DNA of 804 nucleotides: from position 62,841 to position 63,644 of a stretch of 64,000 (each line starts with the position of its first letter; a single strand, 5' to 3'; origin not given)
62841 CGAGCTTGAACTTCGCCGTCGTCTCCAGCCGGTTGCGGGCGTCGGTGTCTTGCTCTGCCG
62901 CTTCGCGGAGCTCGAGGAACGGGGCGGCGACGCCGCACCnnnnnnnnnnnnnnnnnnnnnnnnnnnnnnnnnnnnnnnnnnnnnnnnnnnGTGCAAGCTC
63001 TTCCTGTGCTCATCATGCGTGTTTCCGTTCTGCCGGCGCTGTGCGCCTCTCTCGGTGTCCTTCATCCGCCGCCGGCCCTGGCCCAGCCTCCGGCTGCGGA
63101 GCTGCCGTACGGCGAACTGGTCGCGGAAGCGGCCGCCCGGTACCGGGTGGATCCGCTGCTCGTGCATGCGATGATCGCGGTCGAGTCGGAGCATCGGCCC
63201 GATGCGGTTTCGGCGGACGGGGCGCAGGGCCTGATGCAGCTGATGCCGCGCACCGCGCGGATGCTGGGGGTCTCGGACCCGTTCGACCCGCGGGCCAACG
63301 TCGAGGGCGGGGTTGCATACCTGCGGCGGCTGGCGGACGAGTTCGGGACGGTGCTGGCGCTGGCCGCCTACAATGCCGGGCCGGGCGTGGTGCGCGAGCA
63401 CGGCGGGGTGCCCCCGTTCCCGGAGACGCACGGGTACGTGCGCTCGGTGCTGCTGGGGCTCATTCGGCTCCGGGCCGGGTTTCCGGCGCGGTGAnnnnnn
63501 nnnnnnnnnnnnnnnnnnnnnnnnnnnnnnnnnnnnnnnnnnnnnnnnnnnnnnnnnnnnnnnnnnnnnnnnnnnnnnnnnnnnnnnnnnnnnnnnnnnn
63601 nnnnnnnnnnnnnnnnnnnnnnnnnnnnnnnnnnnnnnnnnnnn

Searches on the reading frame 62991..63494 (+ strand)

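Call 54: search_protein_families(library=pfam, proteins=[window:62991-63494:+], max_evalue=10)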
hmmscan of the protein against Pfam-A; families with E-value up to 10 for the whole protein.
window:62991-63494:+ (167 aa): 2 families
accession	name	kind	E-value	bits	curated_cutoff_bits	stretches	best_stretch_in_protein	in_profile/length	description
PF01464.25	SLT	-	1.7e-25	89.3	21.3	1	43-137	2-104/117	Transglycosylase SLT domain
PF13406.11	SLT_2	-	0.0044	16.7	24.3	2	41-67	74-100/292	Transglycosylase SLT domain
